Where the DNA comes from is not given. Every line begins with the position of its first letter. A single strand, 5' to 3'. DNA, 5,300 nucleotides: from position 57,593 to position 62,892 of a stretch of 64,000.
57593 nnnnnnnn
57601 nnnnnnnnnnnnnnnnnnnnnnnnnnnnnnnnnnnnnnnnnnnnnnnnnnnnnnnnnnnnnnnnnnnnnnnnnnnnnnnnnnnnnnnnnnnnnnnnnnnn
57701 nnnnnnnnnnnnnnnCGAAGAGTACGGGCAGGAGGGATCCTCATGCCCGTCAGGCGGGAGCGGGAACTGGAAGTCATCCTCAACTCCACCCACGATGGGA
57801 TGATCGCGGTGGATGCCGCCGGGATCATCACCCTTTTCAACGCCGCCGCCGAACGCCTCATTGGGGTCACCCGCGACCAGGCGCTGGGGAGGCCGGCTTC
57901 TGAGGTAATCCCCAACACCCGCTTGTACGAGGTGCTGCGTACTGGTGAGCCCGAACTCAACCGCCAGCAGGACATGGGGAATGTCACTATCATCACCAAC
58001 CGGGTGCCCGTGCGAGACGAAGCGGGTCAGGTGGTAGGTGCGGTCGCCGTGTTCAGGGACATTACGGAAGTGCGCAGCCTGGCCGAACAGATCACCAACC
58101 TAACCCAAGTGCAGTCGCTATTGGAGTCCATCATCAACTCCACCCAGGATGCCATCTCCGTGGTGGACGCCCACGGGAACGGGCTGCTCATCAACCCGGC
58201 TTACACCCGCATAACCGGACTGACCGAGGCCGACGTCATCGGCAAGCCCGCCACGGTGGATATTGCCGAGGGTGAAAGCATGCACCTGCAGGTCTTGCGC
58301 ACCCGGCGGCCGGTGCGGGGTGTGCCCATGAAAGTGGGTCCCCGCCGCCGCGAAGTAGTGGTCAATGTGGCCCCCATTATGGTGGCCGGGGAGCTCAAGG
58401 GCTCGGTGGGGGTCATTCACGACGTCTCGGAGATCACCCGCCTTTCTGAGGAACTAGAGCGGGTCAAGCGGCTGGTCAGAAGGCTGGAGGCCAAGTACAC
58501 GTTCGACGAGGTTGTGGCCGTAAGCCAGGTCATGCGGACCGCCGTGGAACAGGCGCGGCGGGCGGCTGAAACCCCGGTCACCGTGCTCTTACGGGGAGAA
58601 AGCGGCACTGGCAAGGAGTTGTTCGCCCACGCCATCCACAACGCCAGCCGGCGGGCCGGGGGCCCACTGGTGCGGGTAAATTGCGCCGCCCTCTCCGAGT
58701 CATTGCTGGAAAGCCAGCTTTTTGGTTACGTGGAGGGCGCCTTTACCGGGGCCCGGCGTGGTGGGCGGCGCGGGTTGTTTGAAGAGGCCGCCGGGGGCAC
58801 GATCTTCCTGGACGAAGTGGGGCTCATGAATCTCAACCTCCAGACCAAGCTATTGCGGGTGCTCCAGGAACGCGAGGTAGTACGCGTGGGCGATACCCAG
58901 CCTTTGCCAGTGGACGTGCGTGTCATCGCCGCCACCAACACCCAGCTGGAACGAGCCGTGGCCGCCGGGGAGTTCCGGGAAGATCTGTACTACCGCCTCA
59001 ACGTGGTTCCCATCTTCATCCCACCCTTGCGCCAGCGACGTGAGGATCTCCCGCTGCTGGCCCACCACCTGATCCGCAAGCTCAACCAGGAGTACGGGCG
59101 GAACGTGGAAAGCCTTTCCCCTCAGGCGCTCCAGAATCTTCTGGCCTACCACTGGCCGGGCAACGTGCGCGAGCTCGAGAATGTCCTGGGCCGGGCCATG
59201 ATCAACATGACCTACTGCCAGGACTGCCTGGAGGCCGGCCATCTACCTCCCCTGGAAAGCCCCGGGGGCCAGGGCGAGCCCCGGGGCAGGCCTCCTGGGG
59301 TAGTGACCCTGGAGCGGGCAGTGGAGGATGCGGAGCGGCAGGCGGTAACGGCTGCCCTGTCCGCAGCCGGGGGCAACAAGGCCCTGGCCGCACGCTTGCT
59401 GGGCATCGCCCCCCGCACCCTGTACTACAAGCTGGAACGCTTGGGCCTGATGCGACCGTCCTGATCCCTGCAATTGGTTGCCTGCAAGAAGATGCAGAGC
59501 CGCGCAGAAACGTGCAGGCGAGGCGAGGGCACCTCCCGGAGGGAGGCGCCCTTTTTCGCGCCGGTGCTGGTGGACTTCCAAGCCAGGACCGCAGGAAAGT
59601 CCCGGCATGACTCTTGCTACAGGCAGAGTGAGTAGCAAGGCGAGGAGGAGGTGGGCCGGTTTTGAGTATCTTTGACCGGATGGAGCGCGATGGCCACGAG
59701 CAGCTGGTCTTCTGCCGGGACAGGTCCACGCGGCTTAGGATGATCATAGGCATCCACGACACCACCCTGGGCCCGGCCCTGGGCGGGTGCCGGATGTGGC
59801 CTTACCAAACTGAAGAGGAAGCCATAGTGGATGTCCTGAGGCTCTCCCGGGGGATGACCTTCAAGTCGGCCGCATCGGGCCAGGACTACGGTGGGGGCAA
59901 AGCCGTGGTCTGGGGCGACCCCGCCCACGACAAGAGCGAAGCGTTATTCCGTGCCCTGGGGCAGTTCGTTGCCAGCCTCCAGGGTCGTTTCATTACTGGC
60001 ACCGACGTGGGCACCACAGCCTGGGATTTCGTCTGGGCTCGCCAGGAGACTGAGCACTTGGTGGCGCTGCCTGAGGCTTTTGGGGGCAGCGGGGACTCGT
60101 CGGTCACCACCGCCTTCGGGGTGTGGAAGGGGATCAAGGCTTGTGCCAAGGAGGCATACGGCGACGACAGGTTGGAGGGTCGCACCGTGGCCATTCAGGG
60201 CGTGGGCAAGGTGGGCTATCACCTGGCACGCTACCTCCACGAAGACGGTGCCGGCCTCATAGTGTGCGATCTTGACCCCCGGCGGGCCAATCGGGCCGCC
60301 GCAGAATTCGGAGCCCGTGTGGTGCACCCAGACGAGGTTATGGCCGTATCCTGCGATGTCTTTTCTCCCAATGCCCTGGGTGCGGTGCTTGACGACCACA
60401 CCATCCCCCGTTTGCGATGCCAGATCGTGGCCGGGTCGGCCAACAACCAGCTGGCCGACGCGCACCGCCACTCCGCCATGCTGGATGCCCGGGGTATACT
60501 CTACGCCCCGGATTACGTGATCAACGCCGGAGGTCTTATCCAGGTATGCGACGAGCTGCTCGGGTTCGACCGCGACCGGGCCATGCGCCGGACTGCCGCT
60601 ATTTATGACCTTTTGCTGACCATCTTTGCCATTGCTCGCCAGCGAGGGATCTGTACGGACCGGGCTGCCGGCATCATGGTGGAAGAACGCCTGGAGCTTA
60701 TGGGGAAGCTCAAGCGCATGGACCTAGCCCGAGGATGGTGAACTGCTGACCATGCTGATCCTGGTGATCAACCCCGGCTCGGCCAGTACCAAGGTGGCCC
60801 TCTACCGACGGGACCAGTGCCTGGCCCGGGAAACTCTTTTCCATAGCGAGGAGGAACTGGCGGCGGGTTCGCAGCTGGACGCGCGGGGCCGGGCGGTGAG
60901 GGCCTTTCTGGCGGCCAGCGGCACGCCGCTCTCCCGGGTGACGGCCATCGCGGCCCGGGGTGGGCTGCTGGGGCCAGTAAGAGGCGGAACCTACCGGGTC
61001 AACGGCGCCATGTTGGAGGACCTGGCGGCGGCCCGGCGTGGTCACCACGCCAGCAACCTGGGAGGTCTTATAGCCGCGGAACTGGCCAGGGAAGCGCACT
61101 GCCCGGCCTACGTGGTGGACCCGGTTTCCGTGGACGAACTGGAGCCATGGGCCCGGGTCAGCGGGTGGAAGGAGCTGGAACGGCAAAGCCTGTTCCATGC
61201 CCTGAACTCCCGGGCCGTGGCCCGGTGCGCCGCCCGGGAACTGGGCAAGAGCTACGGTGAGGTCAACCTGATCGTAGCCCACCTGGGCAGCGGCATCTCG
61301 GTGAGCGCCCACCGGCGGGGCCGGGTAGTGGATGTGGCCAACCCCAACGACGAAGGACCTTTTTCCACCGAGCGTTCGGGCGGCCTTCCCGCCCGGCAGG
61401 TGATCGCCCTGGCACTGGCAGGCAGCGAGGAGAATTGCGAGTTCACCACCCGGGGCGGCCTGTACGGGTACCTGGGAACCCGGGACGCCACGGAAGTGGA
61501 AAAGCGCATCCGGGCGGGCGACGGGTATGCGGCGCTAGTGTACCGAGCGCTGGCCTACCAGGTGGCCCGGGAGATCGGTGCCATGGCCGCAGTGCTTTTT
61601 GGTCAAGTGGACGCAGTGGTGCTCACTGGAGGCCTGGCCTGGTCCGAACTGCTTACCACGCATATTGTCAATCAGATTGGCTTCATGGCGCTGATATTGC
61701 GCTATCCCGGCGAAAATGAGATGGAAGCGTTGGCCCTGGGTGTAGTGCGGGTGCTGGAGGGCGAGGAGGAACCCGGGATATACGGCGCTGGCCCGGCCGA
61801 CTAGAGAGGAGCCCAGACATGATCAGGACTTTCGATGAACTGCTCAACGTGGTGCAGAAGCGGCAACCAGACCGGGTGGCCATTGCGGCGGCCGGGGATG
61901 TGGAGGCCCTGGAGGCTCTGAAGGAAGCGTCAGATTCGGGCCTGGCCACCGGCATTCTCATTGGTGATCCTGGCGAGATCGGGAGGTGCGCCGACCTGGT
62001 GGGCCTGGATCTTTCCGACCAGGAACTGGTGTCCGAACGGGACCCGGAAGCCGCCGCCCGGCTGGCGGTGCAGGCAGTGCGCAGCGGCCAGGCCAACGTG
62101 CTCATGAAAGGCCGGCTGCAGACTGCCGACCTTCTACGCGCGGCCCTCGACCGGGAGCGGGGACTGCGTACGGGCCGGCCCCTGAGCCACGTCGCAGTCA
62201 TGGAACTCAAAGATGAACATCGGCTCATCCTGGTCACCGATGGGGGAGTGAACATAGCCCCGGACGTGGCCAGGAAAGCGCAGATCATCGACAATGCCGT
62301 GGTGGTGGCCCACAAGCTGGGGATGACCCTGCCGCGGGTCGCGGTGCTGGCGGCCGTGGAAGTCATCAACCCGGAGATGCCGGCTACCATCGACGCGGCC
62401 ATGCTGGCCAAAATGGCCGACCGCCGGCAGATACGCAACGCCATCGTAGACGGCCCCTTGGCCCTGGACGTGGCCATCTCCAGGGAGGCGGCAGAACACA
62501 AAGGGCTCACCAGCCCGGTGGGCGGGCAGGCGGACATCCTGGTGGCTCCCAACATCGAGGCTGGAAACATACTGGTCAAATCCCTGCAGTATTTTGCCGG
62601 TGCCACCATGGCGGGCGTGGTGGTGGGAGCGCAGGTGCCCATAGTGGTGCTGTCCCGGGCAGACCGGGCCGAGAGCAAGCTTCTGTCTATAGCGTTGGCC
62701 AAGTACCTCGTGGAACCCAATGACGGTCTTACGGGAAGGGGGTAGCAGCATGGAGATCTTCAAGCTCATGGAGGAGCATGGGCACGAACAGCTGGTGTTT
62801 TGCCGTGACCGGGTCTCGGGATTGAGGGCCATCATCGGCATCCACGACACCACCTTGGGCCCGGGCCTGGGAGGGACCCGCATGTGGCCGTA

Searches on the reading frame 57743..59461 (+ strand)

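Call 39: search_protein_families(library=pfam, proteins=[window:57743-59461:+], max_evalue=0.001)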
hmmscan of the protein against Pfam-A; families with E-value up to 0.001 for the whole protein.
window:57743-59461:+ (573 aa): 12 families
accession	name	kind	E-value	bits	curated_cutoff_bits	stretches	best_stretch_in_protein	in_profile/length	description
PF00158.32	Sigma54_activat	-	2.2e-69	232.9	20.2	1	259-424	3-167/168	Sigma-54 interaction domain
PF00989.32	PAS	-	3.3e-35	120.9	22.6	2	8-107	2-113/113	PAS fold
PF25601.1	AAA_lid_14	-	3.9e-24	84.7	27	1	430-503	1-72/87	AAA+ ATPase lid domain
PF08448.16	PAS_4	-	4.8e-19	69.1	23.1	2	13-111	1-109/110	PAS fold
PF13426.13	PAS_9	-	2e-17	63.8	27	2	18-109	2-103/103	PAS domain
PF14532.12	Sigma54_activ_2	-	2.4e-16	60.7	25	1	260-429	6-138/138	Sigma-54 interaction domain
PF02954.25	HTH_8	-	6.1e-14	51.9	22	1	527-566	2-41/42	Bacterial regulatory protein, Fis family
PF13188.13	PAS_8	-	5.5e-11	42.4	21.8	1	9-61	3-52/65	PAS domain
PF13596.12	PAS_10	-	2.9e-09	38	22.1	1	9-108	1-106/106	PAS domain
PF07728.20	AAA_5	-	2e-07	31.5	22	1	281-402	2-125/139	AAA domain (dynein-related subfamily)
PF00004.35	AAA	-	2.2e-06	28.6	21.2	1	281-402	1-114/131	ATPase family associated with various cellular activities (AAA)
PF12860.13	PAS_7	-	0.00013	22.5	27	0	131-169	1-40/115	PAS fold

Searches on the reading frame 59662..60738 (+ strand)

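Call 39: search_protein_families(library=pfam, proteins=[window:59662-60738:+], max_evalue=0.001)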
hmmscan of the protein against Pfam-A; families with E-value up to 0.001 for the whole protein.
window:59662-60738:+ (359 aa): 5 families
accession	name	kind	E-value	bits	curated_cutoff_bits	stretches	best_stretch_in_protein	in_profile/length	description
PF02812.23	ELFV_dehydrog_N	-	1.2e-25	90.2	25.3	1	24-131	20-128/129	Glu/Leu/Phe/Val dehydrogenase, dimerisation domain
PF00208.27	ELFV_dehydrog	-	1.4e-15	58.1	23.4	2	141-200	1-59/241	Glutamate/Leucine/Phenylalanine/Valine dehydrogenase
PF02826.25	2-Hacid_dh_C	-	9.1e-06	25.6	25.1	1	162-234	25-95/178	D-isomer specific 2-hydroxyacid dehydrogenase, NAD binding domain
PF02254.24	TrkA_N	-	4.9e-05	24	23.8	1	176-224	1-48/116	TrkA-N domain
PF00670.27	AdoHcyase_NAD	-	0.00027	21.5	27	1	168-229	18-78/162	S-adenosyl-L-homocysteine hydrolase, NAD binding domain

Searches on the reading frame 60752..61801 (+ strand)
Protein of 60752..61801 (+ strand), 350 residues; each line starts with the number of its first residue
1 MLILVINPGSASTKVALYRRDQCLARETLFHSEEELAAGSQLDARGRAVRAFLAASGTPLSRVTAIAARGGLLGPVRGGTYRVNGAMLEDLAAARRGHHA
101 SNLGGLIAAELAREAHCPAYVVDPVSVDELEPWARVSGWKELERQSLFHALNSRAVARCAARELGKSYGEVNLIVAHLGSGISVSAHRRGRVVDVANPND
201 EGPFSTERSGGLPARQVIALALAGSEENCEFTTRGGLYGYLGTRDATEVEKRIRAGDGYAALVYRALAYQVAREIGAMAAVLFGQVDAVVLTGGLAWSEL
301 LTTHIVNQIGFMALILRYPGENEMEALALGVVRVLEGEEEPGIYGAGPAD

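Call 39: search_protein_families(library=pfam, proteins=[window:60752-61801:+], max_evalue=0.001)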
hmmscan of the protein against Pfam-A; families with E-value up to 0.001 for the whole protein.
window:60752-61801:+ (350 aa): 1 family
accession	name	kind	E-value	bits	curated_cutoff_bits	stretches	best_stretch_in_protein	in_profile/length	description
PF00871.23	Acetate_kinase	-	3.4e-15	56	22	1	147-309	176-347/392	Acetokinase family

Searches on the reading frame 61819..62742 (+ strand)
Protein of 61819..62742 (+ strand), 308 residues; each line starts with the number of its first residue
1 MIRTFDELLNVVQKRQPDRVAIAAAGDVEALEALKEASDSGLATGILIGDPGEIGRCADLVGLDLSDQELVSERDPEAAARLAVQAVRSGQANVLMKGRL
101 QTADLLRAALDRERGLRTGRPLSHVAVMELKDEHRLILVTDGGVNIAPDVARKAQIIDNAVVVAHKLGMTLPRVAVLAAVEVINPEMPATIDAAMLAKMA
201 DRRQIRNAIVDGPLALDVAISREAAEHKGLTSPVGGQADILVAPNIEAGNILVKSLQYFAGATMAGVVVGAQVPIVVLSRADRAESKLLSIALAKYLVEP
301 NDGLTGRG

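Call 39: search_protein_families(library=pfam, proteins=[window:61819-62742:+], max_evalue=0.001)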
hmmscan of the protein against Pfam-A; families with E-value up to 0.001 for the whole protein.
window:61819-62742:+ (308 aa): 1 family
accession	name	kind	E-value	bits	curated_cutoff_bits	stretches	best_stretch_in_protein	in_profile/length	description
PF01515.24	PTA_PTB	-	1.3e-51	176.3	24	1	79-294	104-318/319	Phosphate acetyl/butaryl transferase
